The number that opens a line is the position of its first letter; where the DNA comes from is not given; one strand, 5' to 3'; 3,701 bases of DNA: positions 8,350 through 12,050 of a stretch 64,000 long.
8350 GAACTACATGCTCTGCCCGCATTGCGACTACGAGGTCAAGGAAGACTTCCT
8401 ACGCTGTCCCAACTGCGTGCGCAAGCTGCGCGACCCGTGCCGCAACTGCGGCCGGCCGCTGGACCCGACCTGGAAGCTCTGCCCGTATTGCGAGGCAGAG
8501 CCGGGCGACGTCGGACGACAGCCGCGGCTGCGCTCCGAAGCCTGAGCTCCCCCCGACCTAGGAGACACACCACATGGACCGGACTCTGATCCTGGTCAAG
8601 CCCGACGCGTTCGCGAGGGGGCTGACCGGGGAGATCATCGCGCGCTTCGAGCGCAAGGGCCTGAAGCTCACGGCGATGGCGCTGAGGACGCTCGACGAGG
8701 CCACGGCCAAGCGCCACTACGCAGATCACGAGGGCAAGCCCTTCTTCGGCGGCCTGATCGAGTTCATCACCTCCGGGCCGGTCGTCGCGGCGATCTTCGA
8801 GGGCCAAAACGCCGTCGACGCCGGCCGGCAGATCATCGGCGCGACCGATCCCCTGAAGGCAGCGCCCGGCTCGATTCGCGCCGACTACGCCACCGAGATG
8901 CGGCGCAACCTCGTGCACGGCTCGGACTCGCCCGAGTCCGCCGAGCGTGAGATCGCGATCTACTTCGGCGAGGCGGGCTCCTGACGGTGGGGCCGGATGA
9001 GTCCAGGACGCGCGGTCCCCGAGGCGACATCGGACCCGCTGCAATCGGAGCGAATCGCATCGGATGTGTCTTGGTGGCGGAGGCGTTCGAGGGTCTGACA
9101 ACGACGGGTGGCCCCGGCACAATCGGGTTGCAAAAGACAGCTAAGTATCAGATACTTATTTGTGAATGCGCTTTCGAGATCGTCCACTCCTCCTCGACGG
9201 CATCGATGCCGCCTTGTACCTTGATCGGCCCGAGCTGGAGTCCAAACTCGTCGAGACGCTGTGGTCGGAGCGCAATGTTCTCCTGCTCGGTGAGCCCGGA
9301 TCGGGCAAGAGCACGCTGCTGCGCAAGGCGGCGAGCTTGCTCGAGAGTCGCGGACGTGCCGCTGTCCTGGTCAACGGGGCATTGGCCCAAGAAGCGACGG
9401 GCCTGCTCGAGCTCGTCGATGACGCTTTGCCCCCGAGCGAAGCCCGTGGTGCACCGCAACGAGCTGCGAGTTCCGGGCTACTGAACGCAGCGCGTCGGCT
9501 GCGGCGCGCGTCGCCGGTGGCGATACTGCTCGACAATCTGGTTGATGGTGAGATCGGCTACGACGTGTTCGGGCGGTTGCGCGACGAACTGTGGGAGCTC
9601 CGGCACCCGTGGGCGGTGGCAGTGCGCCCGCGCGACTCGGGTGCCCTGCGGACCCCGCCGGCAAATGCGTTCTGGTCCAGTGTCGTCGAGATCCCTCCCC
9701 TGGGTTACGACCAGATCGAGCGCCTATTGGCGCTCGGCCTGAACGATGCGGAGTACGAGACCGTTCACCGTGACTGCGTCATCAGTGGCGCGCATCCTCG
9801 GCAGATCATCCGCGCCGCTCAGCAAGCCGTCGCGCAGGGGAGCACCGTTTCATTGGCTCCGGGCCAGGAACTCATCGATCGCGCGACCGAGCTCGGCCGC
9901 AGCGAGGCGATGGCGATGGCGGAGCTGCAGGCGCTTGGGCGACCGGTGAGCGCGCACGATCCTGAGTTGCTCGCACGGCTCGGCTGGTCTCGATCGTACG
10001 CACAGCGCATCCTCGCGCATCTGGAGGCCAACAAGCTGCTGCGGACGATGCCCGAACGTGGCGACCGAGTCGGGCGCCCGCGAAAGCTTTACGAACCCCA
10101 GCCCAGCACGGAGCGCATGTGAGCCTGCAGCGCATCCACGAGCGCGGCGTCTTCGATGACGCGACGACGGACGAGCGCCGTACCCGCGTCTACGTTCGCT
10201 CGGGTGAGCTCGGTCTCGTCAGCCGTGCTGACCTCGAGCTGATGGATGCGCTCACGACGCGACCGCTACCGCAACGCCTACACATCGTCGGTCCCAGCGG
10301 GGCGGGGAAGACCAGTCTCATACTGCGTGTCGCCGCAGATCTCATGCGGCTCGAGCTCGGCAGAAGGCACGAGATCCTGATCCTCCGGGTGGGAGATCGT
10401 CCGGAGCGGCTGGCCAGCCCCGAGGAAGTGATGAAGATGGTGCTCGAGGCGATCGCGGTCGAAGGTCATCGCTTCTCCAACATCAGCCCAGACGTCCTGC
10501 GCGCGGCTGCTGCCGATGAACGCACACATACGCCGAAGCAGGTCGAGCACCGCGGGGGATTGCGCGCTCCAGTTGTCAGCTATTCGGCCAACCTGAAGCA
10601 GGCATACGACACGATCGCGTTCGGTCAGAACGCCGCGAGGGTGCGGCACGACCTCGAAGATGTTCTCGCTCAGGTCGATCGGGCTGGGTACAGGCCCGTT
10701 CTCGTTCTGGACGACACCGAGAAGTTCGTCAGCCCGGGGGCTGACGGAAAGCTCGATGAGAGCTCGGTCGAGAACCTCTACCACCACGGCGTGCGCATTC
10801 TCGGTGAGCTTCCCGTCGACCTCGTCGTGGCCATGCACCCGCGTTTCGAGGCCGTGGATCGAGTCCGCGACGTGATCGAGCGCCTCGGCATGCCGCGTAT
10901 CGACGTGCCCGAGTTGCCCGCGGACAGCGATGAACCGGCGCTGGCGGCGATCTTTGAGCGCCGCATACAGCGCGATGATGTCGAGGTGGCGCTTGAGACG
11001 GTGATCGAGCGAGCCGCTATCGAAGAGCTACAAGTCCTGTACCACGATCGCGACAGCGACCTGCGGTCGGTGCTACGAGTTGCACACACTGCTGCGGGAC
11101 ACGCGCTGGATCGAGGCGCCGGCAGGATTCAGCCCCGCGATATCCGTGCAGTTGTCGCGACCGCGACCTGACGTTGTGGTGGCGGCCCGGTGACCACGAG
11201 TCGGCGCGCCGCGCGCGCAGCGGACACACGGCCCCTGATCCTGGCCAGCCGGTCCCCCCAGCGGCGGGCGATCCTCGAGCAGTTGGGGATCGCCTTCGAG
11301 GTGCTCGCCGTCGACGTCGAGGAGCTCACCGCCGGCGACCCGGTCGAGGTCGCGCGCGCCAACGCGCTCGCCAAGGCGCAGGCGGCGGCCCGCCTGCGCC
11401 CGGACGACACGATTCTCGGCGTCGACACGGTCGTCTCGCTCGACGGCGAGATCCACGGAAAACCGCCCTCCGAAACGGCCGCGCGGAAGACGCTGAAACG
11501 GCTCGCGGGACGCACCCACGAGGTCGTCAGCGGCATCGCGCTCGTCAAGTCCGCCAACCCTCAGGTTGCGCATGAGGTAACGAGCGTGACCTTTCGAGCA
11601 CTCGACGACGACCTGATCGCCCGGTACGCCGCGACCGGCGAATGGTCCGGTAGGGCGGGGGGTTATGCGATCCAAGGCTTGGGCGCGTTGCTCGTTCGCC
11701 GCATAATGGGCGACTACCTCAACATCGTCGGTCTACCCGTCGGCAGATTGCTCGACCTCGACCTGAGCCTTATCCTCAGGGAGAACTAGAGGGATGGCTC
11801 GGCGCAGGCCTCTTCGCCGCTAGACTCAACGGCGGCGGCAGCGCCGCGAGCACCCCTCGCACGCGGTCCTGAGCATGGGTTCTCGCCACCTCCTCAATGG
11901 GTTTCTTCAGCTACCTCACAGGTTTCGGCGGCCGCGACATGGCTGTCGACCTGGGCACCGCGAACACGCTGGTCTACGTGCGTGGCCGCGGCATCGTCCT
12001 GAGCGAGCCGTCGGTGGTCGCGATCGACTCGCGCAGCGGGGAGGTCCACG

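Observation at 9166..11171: Orphan operon of two Orc1/Cdc6-type AAA+ ATPases wedged into the ndk-maf-mreBCD core: candidate undescribed NTPase system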

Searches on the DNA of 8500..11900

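Call 92: search_rna_families(source=window, start=8500, end=11900, threshold=evalue, max_evalue=1)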
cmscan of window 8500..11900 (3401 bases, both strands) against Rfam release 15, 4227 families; matches with E-value up to 1: 0.
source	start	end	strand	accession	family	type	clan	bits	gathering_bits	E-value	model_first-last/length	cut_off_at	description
